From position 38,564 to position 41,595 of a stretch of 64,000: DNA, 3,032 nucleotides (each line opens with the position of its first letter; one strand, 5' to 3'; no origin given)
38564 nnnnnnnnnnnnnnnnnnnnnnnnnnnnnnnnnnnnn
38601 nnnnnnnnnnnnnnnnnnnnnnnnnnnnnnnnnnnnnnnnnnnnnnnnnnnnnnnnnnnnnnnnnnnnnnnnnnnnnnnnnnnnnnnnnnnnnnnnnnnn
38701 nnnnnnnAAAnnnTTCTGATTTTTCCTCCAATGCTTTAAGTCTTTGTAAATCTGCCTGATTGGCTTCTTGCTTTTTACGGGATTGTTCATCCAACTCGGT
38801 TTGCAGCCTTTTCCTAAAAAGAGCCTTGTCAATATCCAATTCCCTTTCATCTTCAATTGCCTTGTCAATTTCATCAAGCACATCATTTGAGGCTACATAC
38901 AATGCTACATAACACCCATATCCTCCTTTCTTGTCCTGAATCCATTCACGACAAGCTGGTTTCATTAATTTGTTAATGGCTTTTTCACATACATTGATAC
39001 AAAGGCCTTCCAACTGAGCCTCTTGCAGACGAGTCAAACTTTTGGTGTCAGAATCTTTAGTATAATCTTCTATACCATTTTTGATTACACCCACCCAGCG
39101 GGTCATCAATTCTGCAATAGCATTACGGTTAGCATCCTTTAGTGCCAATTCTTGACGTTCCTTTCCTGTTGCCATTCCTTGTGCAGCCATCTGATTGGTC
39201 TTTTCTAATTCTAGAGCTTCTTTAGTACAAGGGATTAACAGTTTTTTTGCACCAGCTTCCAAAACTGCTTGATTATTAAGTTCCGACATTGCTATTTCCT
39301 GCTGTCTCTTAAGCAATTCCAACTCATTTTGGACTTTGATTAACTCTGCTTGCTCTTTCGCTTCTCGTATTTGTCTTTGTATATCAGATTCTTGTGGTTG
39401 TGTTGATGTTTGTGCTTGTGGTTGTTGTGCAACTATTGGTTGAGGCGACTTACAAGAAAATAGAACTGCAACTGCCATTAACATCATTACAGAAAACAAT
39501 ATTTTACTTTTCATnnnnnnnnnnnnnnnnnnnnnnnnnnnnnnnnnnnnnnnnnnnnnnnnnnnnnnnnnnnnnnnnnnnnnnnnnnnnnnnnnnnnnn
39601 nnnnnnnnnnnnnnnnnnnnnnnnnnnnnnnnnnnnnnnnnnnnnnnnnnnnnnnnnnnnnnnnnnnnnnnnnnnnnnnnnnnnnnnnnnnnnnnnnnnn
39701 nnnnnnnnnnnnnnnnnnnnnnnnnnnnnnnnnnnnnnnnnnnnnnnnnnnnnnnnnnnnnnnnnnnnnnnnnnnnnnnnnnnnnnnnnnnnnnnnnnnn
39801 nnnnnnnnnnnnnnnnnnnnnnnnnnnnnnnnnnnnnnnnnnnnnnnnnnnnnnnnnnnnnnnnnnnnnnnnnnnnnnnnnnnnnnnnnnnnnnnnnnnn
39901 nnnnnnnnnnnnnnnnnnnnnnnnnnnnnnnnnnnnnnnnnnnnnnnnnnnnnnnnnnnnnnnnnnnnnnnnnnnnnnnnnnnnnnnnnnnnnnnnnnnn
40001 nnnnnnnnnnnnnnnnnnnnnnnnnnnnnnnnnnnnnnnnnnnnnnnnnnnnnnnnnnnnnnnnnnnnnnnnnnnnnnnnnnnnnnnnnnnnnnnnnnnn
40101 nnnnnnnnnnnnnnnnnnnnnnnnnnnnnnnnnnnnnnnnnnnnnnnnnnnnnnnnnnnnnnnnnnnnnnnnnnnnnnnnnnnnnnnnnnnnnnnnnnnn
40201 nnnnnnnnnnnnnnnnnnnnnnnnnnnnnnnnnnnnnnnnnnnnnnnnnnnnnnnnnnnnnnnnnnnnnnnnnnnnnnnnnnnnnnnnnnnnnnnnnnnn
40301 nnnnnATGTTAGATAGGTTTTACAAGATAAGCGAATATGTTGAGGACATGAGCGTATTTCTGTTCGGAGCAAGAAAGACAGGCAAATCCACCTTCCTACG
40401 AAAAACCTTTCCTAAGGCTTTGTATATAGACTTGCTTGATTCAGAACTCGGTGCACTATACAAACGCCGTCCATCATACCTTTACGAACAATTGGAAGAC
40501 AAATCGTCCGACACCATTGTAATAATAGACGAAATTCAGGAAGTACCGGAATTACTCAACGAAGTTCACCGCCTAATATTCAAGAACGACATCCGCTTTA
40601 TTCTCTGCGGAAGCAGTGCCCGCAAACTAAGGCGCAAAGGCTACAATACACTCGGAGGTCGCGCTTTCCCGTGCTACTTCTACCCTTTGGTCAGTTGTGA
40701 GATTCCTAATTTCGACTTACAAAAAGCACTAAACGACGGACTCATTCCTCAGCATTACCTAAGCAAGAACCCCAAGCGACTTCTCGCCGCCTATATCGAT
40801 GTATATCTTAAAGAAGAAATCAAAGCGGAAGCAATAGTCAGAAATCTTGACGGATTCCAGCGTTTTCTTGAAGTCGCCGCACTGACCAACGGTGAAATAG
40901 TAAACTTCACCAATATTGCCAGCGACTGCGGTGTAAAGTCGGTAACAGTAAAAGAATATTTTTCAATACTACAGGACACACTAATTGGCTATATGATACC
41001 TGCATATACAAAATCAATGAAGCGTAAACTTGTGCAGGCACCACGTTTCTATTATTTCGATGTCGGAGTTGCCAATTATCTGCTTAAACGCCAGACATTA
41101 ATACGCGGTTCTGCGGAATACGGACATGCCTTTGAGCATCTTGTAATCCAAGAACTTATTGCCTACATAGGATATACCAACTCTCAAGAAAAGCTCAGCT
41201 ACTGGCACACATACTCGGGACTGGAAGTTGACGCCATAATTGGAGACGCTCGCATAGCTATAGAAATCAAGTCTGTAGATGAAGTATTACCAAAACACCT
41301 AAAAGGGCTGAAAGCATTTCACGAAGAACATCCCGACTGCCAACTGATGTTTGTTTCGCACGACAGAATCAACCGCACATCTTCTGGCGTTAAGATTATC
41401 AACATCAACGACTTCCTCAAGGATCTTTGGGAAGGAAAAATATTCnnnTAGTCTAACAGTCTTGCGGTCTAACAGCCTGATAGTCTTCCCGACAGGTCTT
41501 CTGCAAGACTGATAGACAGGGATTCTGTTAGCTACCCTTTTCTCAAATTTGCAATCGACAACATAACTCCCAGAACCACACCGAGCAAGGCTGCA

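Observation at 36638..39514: Four-gene envelope cassette built from LPP20-like paralogs, a coiled-coil/beta-barrel fusion and a lipocalin-like lipoprotein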

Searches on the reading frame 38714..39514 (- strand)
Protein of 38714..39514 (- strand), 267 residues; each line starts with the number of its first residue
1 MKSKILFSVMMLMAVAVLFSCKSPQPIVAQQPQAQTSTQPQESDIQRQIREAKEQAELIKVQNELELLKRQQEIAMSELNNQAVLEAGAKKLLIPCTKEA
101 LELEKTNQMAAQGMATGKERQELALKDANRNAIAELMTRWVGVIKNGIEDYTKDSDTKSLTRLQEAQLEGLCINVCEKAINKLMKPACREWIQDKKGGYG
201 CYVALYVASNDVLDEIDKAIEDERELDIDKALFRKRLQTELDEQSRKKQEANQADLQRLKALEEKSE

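Call 5: search_protein_families(library=pfam, max_evalue=1, proteins=[window:38714-39514:-])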
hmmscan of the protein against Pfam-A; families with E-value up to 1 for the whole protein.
seq(267 aa): 3 families
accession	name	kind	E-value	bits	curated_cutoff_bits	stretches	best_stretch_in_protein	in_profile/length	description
PF08838.16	DUF1811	-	0.0085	16.8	27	1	46-125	12-94/100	Protein of unknown function (DUF1811)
PF09716.15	ETRAMP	-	0.083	13.3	29.1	1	3-77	4-57/81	Malarial early transcribed membrane protein (ETRAMP)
PF17990.7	LodA_N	-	0.18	12.2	26.3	1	31-116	56-141/213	L-Lysine epsilon oxidase N-terminal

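Call 6: search_protein_families(library=ncbifam, max_evalue=1, proteins=[window:38714-39514:-])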
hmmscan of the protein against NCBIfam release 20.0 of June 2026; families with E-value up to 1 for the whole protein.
seq(267 aa): 6 families
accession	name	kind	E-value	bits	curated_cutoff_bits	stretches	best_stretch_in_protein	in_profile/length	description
NF053772.1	BSAP5b_fam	equivalog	0.028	13.7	380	1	1-75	1-75/418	BSAP5b family pore-forming toxin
NF007695.0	PRK10376.1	subfamily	0.047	12.8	280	1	46-84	169-207/290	oxidoreductase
NF053689.1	BamJ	equivalog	0.085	13.1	100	1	1-81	1-87/184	BamJ family beta-barrel-assembly machinery protein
NF045625.1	IBP_CFB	equivalog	0.23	10.8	400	1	1-63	1-61/275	ice-binding protein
TIGR04313.1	aro_clust_Mycop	subfamily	0.29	10.7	40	1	2-63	4-60/296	aromatic motif membrane protein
NF050019.1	HpsJ_like_C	equivalog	0.48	10.1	140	0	11-83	74-143/183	HpsJ-like protein, cyanoexosortase C-associated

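Call 14: find_homologous_proteins(query=window:38714-39514:-, max_evalue=0.001)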
Query seq(267 aa) (267 aa): 20 proteins with E <= 0.001 among 1366 candidates.
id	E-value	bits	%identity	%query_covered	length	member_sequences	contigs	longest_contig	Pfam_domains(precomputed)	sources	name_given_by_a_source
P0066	9.7e-155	531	100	96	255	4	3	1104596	-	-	-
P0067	2.8e-116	405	72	100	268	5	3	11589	-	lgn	-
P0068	7.3e-112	390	72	100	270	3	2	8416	-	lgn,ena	-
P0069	2.2e-103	363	65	99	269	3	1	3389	-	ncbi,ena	-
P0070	3.0e-102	359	72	95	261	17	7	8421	-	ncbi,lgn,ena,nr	ncbi:MAG: hypothetical protein IJT04_04320 [Bacteroidales bacterium]|nr:hypothetical protein [Bacter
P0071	1.3e-101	357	70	100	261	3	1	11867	-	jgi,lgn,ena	-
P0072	2.6e-94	333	65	99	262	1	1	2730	-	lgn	-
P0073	3.9e-93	329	67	97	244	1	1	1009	-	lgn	-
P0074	6.8e-91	322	68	84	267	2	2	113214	-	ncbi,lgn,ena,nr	ncbi:MAG: hypothetical protein IJ756_09375 [Paludibacteraceae bacterium]|nr:hypothetical protein [Pa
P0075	2.6e-84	300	62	94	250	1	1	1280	-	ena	-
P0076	3.8e-84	300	58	99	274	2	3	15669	-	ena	-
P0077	5.4e-83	296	59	100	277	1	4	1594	-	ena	-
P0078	5.6e-81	289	82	63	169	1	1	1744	-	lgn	-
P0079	1.1e-73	266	54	98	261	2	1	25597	-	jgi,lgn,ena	-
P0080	4.0e-72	260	57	97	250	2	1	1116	-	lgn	-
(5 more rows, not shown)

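Call 31: predict_structure(alignment_id=A2)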
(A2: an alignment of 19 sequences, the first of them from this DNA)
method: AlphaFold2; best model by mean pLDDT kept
length: 267 residues; sequences in the alignment: 19
mean_pLDDT: 79.7   pTM: 0.62
mean pLDDT of the five models: 79.7, 79.1, 77.4, 77.2, 71.6
residues with pLDDT >= 90: 121; 70-90: 83; 50-70: 18; < 50: 45
segments of 3 or more residues with pLDDT < 50: 1-39, 87-92
pLDDT, mean of each block of 10 residues (from residue 1): 41 41 37 40 75 87 86 76 53 72 90 93 96 96 96 81 93 97 95 89 95 97 89 95 92 78 66
secondary structure, 60 per line:
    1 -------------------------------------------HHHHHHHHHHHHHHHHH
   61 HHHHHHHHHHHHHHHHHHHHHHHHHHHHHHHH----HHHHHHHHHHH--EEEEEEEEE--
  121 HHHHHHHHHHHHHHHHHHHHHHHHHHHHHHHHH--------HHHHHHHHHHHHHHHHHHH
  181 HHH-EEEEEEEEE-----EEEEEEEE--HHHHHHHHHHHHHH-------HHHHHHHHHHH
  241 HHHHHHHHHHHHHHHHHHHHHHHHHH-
elements in order: H44-92 H97-107 E110-118 H121-153 H162-183 E185-193 E199-206 H209-222 H230-266

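Call 34: fold_search(model_id=the predicted structure, library=pdb)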
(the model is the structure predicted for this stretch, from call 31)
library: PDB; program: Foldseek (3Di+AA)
matches with E <= 10: 1008; with E <= 0.001: 1
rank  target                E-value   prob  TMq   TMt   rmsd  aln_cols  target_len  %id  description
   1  2wcq_B                6.5e-04  1.00  0.33  0.55   5.1       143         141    8  Crystal Structure of Tip-Alpha N34 (HP0596) from Helicobacter pylori at pH4 (released 2009-05-12)
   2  2wcr_A                1.2e-03  1.00  0.28  0.43   5.9       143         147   12  Crystal Structure of Tip-Alpha N34 (HP0596) from Helicobacter pylori at pH8 (released 2009-05-12)
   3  2wcr_B                1.8e-03  1.00  0.30  0.47   5.6       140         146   12  Crystal Structure of Tip-Alpha N34 (HP0596) from Helicobacter pylori at pH8 (released 2009-05-12)
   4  3guq                  3.9e-03  1.00  0.30  0.49   5.4       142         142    9  Crystal structure of novel carcinogenic factor of H. pylori (released 2009-09-22)
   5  3gio_A                4.7e-03  0.98  0.27  0.40   6.1       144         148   10  Crystal structure of the TNF-alpha inducing protein (Tip alpha) from Helicobacter pylori (released 2009-08-04)
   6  3ibw_B                1.2e-01  0.47  0.13  0.39  14.3       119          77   12  Crystal Structure of the ACT domain from GTP pyrophosphokinase of Chlorobium tepidum. Northeast Structural Genomics Co (released 2009-07-28)
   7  7m1z_A                1.2e-01  0.23  0.14  0.11  16.7       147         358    7  Targeting Enterococcus faecalis HMG-CoA reductase with a novel non-statin inhibitor (released 2022-09-21)
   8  4qvr                  1.8e-01  0.77  0.28  0.24   9.9       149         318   11  2.3 Angstrom Crystal Structure of Hypothetical Protein FTT1539c from Francisella tularensis. (released 2014-07-30)
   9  7m66_A                2.0e-01  0.16  0.13  0.10  16.8       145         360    8  Targeting Enterococcus faecalis HMG-CoA reductase with a novel non-statin inhibitor (released 2022-09-28)
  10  3nrb_A                2.6e-01  0.28  0.10  0.09  10.7        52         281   13  Crystal structure of a formyltetrahydrofolate deformylase (purU, PP_1943) from PSEUDOMONAS PUTIDA KT2440 at 2.05 A res (released 2010-07-28)
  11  6xyd_C                2.6e-01  0.12  0.11  0.25  17.9       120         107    9  Crystal structure of Q4D6Q6, a conserved kinetoplastid-specific protein from Trypanosoma cruzi (released 2020-06-10)
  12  6xyb_C                2.9e-01  0.12  0.12  0.25  17.7       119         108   10  Crystal structure of Q4D6Q6, a conserved kinetoplastid-specific protein from Trypanosoma cruzi (released 2020-06-10)
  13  7lgj_A                3.2e-01  0.14  0.12  0.05  15.5       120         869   10  Cyanophycin synthetase 1 from Synechocystis sp. UTEX2470 with ADPCP and 8x(Asp-Arg)-NH2 (released 2021-08-18)
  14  7lg5_A                3.4e-01  0.13  0.12  0.05  15.4       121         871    9  Synechocystis sp. UTEX2470 Cyanophycin synthetase 1 with ATP (released 2021-08-18)
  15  7txv_A                3.4e-01  0.12  0.12  0.04  16.2       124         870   14  Cyanophycin synthetase 1 from Synechocystis sp. UTEX2470 E82Q with ATP and 16x(Asp-Arg) (released 2022-06-01)
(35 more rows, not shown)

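Call 56: search_solved_structures(query=A2, max_evalue=10)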
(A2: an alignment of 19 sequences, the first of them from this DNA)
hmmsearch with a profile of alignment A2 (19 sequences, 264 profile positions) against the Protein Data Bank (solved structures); distinct sequences matched with E-value up to 10: 1.
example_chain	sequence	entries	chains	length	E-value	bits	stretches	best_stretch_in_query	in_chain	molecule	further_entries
2yp6_A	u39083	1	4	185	0.3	13.7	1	1-39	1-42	THIOREDOXIN FAMILY PROTEIN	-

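Call 85: search_protein_families(library=padloc, max_evalue=0.01, proteins=[window:38714-39514:-])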
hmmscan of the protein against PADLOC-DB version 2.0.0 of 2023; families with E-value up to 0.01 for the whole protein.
window:38714-39514:- (267 aa): 0 families

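Call 86: search_protein_families(library=phrogs, max_evalue=0.01, proteins=[window:38714-39514:-])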
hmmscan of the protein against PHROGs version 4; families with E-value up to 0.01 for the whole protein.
window:38714-39514:- (267 aa): 0 families

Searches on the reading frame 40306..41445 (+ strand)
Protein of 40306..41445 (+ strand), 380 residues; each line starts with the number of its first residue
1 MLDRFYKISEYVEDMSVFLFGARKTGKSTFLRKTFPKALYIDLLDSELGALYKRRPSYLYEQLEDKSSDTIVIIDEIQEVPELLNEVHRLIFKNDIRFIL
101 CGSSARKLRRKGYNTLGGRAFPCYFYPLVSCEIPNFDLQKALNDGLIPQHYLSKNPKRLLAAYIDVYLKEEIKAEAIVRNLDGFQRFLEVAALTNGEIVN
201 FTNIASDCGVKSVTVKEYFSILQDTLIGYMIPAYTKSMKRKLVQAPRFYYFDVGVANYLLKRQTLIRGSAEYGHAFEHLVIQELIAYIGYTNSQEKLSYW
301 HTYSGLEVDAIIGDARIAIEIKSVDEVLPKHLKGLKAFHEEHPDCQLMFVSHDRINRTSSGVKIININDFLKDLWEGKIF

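Call 77: search_protein_families(library=pfam, max_evalue=0.001, proteins=[window:40306-41445:+])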
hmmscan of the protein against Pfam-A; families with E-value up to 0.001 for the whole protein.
window:40306-41445:+ (380 aa): 3 families
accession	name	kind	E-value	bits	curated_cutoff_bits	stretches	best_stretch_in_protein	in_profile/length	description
PF13635.12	DUF4143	-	1.1e-34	119.9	28.1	1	171-323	3-159/160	Domain of unknown function (DUF4143)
PF13173.12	AAA_14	-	1.9e-19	70.4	27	1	16-130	4-125/129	AAA domain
PF13401.12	AAA_22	-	3.6e-05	24.5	27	0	57-103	73-123/130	AAA domain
